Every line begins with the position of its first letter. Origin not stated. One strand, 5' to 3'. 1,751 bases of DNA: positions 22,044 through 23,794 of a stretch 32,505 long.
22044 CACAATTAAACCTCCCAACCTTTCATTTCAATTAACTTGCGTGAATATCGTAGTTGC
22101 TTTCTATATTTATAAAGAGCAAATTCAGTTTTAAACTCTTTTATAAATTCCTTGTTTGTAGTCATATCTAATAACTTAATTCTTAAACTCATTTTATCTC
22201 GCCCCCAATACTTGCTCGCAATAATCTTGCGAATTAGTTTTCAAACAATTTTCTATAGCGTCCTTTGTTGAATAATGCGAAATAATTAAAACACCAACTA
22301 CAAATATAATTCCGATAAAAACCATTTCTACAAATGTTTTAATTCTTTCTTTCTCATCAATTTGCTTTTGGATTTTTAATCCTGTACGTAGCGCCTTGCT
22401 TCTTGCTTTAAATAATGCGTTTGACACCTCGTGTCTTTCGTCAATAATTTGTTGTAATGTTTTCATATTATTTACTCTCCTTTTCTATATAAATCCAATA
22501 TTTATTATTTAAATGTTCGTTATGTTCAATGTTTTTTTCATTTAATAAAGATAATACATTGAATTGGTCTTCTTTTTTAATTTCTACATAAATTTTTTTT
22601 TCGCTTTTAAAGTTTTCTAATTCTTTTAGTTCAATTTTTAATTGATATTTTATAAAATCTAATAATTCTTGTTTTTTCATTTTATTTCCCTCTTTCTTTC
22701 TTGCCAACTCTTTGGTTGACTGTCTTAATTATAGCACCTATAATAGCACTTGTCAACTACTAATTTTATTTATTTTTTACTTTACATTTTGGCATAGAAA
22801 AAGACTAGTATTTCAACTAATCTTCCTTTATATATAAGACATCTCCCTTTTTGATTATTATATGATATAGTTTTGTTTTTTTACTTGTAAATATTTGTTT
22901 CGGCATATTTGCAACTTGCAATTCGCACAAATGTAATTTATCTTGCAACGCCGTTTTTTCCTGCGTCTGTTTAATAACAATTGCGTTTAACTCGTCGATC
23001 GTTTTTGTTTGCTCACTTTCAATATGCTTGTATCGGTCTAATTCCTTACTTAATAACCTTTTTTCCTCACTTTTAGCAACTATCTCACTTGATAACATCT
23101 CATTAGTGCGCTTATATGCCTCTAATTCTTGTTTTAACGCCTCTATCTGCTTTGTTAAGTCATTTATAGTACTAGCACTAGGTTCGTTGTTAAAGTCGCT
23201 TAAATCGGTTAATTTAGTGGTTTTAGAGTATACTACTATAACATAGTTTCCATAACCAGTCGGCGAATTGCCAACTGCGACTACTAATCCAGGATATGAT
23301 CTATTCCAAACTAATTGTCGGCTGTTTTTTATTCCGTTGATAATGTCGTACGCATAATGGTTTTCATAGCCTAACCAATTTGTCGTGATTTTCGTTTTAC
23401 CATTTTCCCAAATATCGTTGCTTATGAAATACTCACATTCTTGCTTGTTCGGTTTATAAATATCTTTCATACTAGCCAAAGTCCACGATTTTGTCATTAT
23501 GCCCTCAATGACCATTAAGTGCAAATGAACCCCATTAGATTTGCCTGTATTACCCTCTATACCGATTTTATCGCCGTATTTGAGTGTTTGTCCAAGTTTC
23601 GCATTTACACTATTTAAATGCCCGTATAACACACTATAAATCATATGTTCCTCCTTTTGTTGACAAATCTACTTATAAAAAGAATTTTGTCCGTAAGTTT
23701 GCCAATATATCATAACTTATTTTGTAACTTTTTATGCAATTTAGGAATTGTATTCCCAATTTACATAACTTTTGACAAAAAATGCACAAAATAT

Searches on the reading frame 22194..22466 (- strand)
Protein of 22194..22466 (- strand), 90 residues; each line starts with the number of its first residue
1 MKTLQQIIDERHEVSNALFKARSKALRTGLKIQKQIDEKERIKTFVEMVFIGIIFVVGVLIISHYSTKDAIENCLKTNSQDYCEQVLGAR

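Call 67: search_protein_families(library=pfam, proteins=[window:22194-22466:-], max_evalue=0.01)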
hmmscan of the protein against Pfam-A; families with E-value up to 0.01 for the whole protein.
window:22194-22466:- (90 aa): 1 family
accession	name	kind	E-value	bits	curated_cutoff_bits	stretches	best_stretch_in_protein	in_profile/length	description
PF06667.17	PspB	-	0.0042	17.5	25.6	0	44-85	4-45/73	Phage shock protein B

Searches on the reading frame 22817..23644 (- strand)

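Call 61: search_protein_families(library=phrogs, proteins=[window:22817-23644:-], max_evalue=0.0001)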
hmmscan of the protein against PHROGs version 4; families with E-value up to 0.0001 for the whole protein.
window:22817-23644:- (275 aa): 8 families
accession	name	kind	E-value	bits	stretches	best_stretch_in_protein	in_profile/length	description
phrog_14988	-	other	4.5e-11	44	1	3-56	84-138/272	peptidase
phrog_7767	-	other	9.7e-11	42.7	1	5-47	66-108/194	metallo-endopeptidase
phrog_3578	-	lysis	1.8e-08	35.2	1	7-54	299-346/405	endolysin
phrog_11037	-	unknown function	7.8e-07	29.6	1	7-62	245-298/365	-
phrog_8537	-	unknown function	8.5e-07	29.6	1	5-54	59-109/384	-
phrog_10030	-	tail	3.9e-06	25.4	1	5-48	1965-2008/2105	tail length tape measure protein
phrog_4070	-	tail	7.3e-06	25.4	1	3-55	666-719/989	tail length tape measure protein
phrog_1067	-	head and packaging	1.4e-05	24.7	1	6-76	805-875/991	minor head protein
